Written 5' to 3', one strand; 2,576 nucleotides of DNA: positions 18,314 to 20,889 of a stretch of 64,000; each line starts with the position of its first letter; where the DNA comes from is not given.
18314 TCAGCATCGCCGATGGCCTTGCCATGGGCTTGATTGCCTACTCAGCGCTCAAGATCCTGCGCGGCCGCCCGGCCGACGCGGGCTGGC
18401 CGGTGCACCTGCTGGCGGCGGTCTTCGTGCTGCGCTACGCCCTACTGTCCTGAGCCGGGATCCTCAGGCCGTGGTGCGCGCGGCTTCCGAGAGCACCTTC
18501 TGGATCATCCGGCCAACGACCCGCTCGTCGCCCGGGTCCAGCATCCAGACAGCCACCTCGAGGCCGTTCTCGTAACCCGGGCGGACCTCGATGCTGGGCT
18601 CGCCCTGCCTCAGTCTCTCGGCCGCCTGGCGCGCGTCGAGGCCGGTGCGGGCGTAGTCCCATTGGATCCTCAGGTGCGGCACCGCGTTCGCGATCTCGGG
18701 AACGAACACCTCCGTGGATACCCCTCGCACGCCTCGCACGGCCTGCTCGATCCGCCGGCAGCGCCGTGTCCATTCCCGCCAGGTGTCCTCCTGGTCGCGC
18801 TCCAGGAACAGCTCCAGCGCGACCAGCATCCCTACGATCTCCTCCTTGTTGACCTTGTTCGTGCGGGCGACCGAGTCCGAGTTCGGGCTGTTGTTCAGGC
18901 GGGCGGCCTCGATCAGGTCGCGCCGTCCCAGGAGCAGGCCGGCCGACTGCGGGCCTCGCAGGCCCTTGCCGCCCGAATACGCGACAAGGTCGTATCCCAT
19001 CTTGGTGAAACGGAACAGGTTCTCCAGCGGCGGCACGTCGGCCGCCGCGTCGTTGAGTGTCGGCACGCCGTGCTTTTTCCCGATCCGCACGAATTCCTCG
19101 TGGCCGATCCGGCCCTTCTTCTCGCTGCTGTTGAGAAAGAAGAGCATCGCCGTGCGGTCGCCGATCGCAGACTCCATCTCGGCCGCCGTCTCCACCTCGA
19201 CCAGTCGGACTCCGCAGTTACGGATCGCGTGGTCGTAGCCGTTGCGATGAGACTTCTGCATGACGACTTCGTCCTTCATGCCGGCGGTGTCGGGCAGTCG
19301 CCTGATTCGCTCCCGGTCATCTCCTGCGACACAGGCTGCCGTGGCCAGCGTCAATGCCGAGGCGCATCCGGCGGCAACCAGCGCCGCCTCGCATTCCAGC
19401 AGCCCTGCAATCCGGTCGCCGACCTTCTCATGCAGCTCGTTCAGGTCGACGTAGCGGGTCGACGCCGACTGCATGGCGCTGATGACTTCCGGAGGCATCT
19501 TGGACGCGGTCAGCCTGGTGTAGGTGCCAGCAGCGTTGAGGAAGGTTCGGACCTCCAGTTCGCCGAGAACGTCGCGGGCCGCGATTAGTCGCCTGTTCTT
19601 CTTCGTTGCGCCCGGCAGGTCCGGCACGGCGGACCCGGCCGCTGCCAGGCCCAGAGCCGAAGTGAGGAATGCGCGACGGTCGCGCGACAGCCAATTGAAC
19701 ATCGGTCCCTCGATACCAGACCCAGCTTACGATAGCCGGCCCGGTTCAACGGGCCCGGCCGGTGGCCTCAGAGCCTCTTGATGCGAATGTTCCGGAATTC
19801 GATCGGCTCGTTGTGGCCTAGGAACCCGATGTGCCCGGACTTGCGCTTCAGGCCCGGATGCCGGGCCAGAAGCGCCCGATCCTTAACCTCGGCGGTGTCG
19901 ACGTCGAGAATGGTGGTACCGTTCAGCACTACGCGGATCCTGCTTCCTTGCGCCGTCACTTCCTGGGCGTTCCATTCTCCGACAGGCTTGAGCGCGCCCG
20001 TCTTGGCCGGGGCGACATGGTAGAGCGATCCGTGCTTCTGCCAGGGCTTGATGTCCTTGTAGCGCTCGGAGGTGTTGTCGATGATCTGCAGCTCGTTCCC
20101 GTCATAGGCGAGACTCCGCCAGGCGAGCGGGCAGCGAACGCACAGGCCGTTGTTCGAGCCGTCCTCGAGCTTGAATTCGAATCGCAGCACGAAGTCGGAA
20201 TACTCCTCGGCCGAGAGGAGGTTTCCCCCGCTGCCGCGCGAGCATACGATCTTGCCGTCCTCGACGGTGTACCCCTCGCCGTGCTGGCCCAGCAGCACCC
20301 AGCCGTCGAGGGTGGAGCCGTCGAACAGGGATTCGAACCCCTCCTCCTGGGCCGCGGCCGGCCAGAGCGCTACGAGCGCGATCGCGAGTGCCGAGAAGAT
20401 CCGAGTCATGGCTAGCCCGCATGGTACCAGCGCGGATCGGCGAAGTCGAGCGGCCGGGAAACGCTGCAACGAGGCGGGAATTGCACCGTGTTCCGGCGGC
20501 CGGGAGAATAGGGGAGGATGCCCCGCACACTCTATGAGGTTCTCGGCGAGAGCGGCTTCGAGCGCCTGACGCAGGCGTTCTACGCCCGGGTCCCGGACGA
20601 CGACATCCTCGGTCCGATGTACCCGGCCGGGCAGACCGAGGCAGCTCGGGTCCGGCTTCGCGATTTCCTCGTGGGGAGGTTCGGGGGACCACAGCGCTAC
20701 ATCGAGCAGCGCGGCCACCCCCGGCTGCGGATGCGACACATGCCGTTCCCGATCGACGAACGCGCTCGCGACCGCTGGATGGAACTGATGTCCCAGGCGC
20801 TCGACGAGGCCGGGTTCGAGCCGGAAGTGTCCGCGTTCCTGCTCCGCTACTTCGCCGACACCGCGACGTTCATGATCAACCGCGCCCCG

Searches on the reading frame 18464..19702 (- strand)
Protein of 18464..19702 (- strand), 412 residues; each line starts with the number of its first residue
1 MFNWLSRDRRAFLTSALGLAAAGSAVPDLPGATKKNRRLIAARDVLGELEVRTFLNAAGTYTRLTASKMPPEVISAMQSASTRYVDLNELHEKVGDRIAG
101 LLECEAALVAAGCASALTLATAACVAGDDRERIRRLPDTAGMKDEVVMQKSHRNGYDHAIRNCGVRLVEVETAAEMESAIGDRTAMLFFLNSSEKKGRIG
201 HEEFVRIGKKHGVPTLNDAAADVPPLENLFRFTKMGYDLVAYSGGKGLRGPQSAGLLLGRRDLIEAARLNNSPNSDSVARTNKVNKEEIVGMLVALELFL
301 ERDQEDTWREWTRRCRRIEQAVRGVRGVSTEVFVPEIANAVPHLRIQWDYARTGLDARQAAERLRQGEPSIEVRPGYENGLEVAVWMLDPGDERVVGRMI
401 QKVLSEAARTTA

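Call 33: search_protein_families(library=pfam, proteins=[window:18464-19702:-], max_evalue=0.001)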
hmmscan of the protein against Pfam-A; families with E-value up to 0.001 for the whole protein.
window:18464-19702:- (412 aa): 2 families
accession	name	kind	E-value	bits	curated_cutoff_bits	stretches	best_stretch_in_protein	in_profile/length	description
PF03841.19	SelA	-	1.8e-10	40.9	22.8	1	92-305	50-265/367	L-seryl-tRNA selenium transferase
PF00266.25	Aminotran_5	-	3.6e-06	26.6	21.5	1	172-267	128-221/371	Aminotransferase class-V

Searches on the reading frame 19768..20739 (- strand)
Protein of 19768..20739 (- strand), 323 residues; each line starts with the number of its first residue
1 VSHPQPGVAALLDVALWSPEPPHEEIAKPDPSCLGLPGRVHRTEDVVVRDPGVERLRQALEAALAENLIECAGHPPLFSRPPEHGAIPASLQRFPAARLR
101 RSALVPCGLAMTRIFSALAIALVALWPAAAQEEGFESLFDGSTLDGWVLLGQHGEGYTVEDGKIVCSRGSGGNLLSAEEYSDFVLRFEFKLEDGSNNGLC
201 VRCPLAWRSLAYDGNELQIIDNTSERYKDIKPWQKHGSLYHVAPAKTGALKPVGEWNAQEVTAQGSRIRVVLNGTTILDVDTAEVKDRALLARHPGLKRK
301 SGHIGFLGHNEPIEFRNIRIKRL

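Call 33: search_protein_families(library=pfam, proteins=[window:19768-20739:-], max_evalue=0.001)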
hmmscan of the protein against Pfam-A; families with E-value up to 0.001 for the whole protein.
window:19768-20739:- (323 aa): 1 family
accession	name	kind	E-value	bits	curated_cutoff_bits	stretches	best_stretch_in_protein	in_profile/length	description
PF06439.18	3keto-disac_hyd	-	1.4e-44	152.8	26.8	1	134-321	1-187/187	3-keto-disaccharide hydrolase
